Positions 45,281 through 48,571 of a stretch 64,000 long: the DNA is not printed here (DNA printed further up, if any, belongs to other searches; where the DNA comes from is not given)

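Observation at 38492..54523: PhnD/AioX-like binder, kinase and sigma-54 regulator controlling a molybdoenzyme-cytochrome locus next to arsR-acr3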

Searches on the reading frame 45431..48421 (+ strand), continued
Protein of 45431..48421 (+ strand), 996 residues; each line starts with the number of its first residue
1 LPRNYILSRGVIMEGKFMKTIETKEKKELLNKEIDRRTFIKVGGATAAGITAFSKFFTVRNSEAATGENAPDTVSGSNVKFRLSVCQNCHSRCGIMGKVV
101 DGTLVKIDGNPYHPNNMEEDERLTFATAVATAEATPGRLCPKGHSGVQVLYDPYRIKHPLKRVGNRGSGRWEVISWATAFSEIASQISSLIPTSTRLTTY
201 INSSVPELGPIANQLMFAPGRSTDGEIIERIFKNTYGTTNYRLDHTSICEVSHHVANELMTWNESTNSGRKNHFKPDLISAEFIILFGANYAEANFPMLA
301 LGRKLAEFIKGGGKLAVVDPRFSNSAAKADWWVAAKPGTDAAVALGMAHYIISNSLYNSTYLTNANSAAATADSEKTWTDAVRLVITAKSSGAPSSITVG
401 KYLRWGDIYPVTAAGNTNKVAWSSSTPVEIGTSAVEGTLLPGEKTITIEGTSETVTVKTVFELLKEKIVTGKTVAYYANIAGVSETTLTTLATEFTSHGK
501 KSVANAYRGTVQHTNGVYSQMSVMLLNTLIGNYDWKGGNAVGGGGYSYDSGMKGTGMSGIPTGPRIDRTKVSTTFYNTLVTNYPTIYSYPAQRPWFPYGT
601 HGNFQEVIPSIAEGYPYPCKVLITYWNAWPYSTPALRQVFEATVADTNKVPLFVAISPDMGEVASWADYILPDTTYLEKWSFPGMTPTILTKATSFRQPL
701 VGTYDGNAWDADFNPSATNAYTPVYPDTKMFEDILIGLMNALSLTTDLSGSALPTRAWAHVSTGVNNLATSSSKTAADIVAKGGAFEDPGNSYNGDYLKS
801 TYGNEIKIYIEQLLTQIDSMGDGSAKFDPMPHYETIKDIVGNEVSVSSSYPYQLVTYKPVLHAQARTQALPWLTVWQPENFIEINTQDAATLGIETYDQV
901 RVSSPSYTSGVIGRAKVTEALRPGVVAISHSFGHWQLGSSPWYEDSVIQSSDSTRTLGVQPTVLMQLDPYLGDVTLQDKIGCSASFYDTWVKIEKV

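Call 22: search_dna_similar(query=window:45482-48421:+, collection=plasmids, mode=protein, max_rows=40, max_evalue=1e-10)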
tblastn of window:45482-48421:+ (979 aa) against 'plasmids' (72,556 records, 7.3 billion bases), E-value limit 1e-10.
Records with a match: 337; places in all: 369; records where one place covers at least 80% of the query: 21.
Best place of each record, by identity: <60% 337.
By first word of the organism name: Escherichia 78; Pseudosulfitobacter 47; Azospirillum 26; Sulfitobacter 14; Citrobacter 13; Agrobacterium 10; Salmonella 9; Klebsiella 8; Rahnella 6; Rhizobium 5; and 69 more.
By predicted mobility (MOB-suite, as given by PLSDB): non-mobilizable 230; mobilizable 58; conjugative 49.
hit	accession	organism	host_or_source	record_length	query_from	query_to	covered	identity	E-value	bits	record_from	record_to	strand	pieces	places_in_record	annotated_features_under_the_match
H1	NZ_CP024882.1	Citrobacter freundii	-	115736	20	978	98%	29.7%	1e-106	373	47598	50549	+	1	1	molybdopterin-dependent oxidoreductase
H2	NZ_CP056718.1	Citrobacter sp. RHBSTW-00599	culture,Freshwater sample from upstream ...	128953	20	978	98%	29.7%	1e-106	373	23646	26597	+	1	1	molybdopterin-dependent oxidoreductase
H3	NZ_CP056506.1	Citrobacter freundii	culture,Wastewater influent sample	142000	20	978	98%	29.7%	1e-106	373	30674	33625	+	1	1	molybdopterin-dependent oxidoreductase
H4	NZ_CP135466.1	Citrobacter freundii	Homo sapiens,bacterial culture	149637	20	978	98%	29.7%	1e-106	373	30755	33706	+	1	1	molybdopterin-dependent oxidoreductase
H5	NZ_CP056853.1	Citrobacter freundii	culture,Freshwater sample from ...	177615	20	978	98%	29.7%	1e-106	373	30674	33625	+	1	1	molybdopterin-dependent oxidoreductase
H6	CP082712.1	Salmonella enterica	ground turkey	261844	20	978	98%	29.7%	1e-106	373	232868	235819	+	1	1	molybdopterin-dependent oxidoreductase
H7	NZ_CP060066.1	Escherichia coli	Homo sapiens,isolate,feces from healthy ...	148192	20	978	98%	29.6%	4e-106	371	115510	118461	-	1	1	molybdopterin-dependent oxidoreductase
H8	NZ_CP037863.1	Citrobacter arsenatis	cell culture,sediment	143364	20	978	98%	29.5%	2e-106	372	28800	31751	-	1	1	molybdopterin-dependent oxidoreductase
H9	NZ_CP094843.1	Enterobacter ludwigii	cell culture,tailing mud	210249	20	978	98%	29.5%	5e-106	371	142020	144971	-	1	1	molybdopterin-dependent oxidoreductase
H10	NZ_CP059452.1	Azospirillum brasilense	Prokaryotes,soil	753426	69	979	93%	29.1%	1e-74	277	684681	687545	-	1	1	molybdopterin dinucleotide binding domain-containing protein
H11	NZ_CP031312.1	Halobellus limi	Cell culture,Taibei marine solar ...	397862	67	978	93%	28.4%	5e-88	317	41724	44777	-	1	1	molybdopterin-dependent oxidoreductase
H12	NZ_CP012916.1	Azospirillum brasilense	Digitaria eriantha,microbe,root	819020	68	924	88%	29.5%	3e-77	285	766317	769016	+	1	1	molybdopterin dinucleotide binding domain-containing protein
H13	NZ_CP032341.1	Azospirillum brasilense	soil sample,Agricultural field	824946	68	924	88%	29.5%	3e-77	285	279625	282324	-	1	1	molybdopterin dinucleotide binding domain-containing protein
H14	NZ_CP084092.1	Halomicrobium urmianum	cell culture,salt lake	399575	120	978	88%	29.4%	4e-88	318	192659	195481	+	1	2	molybdopterin-dependent oxidoreductase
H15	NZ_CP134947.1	Halobellus sp. DFY28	cell culture,sediment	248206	67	978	93%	27.3%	1e-84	307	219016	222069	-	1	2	molybdopterin-dependent oxidoreductase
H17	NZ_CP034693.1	Halorubrum sp. BOL3-1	-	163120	120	978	88%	28.8%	5e-89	320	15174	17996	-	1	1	molybdopterin-dependent oxidoreductase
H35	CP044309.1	Escherichia coli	Chicken meat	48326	66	705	65%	29.8%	2e-57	224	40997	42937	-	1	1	ttrA: tetrathionate reductase subunit TtrA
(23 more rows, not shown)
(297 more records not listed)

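Call 23: get_annotated_region(hit=H8, flank=12000)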
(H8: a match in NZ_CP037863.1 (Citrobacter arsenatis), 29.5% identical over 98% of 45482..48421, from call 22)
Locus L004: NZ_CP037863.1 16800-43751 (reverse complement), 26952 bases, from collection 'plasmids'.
description: Citrobacter arsenatis strain LY-1 plasmid unnamed2, complete sequence
organism: Citrobacter arsenatis (NCBI taxid 2546350)
taxonomy: Bacteria; Pseudomonadota; Gammaproteobacteria; Enterobacterales; Enterobacteriaceae; Citrobacter; Citrobacter arsenatis
host: -; source: cell culture,sediment; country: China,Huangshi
typing (MOB-suite, as given by PLSDB): conjugative; replicon IncFII; relaxase MOBF; mating-pair formation MPF_F
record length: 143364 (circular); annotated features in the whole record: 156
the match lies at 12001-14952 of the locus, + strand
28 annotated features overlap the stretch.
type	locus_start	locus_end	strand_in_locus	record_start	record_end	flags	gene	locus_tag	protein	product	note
CDS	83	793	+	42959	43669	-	arsH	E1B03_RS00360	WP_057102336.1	arsenical resistance protein ArsH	GO:0046685 - response to arsenic-containing substance [Evidence IEA]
CDS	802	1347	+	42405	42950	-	-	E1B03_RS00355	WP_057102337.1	sigma-70 family RNA polymerase sigma factor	GO:0006352 - DNA-templated transcription initiation [Evidence IEA]; GO:0006355 - regulation of DNA-templated ...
CDS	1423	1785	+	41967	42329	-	-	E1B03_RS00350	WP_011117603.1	arsenic metallochaperone ArsD family protein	GO:0045892 - negative regulation of DNA-templated transcription [Evidence IEA]; GO:0046685 - response to ...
CDS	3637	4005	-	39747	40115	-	-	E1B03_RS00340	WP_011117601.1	winged helix-turn-helix domain-containing protein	-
CDS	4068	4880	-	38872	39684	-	-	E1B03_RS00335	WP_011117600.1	sulfite exporter TauE/SafE family protein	GO:0006810 - transport [Evidence IEA]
CDS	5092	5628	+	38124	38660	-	-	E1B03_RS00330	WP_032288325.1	GNAT family N-acetyltransferase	-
predicted_resistance_gene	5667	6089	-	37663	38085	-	arsC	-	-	glutaredoxin-dependent arsenate reductase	predicted by amrfinderplus; class ARSENIC; identity 99.29%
predicted_resistance_gene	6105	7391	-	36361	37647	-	arsB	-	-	arsenite efflux transporter membrane subunit ArsB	predicted by amrfinderplus; class ARSENIC; identity 98.83%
CDS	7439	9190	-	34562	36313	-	arsA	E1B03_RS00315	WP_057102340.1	arsenite efflux transporter ATPase subunit ArsA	-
predicted_resistance_gene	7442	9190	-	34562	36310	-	arsA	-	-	arsenite efflux transporter ATPase subunit ArsA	predicted by amrfinderplus; class ARSENIC; identity 95.03%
predicted_resistance_gene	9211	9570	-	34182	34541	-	arsD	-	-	arsenite efflux transporter metallochaperone ArsD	predicted by amrfinderplus; class ARSENIC; identity 95.0%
CDS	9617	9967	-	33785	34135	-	-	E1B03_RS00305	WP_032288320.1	transcriptional regulator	-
CDS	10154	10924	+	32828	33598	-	dsrO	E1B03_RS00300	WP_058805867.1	sulfate reduction electron transfer complex DsrMKJOP subunit DsrO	GO:0019420 - dissimilatory sulfate reduction [Evidence IEA]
CDS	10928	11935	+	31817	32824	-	-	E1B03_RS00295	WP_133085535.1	hypothetical protein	-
CDS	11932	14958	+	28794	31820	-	-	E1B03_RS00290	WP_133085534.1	molybdopterin-dependent oxidoreductase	-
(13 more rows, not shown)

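Call 25: find_related_loci(query=A1, collection=genome_contigs, flank=10000)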
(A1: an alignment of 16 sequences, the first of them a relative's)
Query A1 (979 aa) in genome_contigs; peptide patterns used: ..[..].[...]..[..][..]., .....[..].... (x = any residue, [..] = any of these).
553 stretches matched a pattern; 546 encode a relative of the query (tblastn E <= 1e-3); the best 80 are kept; 80 distinct loci.
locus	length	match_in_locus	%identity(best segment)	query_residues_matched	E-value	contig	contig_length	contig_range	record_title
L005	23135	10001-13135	58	3-979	0e+0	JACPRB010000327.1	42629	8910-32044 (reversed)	MAG: Planctomycetota bacterium isolate NC_groundwater_668_Ag_B-0.1um_65_30 B_1_S1_Biohub_coassembly_k141_5163220, whole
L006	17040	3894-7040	56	1-979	0e+0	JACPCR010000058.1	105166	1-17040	MAG: Planctomycetota bacterium isolate NC_groundwater_288_Ag_S-0.65um_63_14 S6_GD2017_2_S65_scaffold_33, whole genome sh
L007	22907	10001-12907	64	13-979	0e+0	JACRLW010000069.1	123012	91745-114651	MAG: Planctomycetota bacterium isolate NC_groundwater_1891_Pr3_B-0.1um_70_9 SR2-18-B1_coassembly_204206, whole genome sh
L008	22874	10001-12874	54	11-978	0e+0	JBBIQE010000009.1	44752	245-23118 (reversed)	MAG: Candidatus Methylomirabilis sp. isolate BQS170218_bin_319 NODE_606_length_44752_cov_2.31144, whole genome shotgun s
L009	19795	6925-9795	53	12-978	0e+0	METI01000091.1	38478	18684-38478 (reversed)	MAG: candidate division NC10 bacterium RIFCSPLOWO2_12_FULL_66_18 rifcsplowo2_12_scaffold_2343, whole genome shotgun sequ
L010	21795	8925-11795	52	12-978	0e+0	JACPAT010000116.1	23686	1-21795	MAG: Candidatus Methylomirabilota bacterium isolate NC_groundwater_238_Ag_S-0.2um_67_12 S5_GD2017_2_S2_scaffold_1345, wh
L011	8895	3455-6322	51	4-979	0e+0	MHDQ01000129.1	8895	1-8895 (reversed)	MAG: Nitrospinae bacterium RIFCSPLOWO2_12_FULL_45_22 rifcsplowo2_12_scaffold_23082, whole genome shotgun sequence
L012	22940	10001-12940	51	1-979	0e+0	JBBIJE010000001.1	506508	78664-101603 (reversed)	MAG: Myxococcales bacterium isolate SIF170217_bin_155 NODE_6_length_506508_cov_19.927085, whole genome shotgun sequence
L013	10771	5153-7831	52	65-979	0e+0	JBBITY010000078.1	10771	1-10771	MAG: Desulfurellales bacterium isolate PLS170224_bin_407 NODE_2160_length_10771_cov_3.899309, whole genome shotgun seque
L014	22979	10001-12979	50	1-977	0e+0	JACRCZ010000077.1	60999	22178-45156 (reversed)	MAG: Deltaproteobacteria bacterium isolate NC_groundwater_1659_Pr3_B-0.1um_72_20 SR-2_scaffold_141_1873678, whole genome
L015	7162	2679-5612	47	3-979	0e+0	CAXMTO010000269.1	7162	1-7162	MAG: uncultured Myxococcota bacterium isolate 07C-BC-St07_bin.23.orig genome assembly, contig: k141_3487676, whole genom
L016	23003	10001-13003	47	11-979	0e+0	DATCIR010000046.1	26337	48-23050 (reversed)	MAG TPA_asm: Gammaproteobacteria bacterium isolate SMAG_U7864 k141_1561515, whole genome shotgun sequence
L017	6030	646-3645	47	4-979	0e+0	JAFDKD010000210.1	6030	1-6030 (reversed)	MAG: Deltaproteobacteria bacterium isolate Meg22_24_Bin_96 Meg22_24_Bin_96_scaffold_29829, whole genome shotgun sequence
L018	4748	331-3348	45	2-978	0e+0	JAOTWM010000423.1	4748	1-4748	MAG: Gammaproteobacteria bacterium isolate 13_May_SF_Bin80 13_May_SF_Bin80_scaffold_10012_c1, whole genome shotgun seque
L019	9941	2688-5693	45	13-979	0e+0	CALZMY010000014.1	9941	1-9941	MAG: uncultured Gammaproteobacteria bacterium isolate FO_M_Gamma_031 genome assembly, contig: k127_6001, whole genome sh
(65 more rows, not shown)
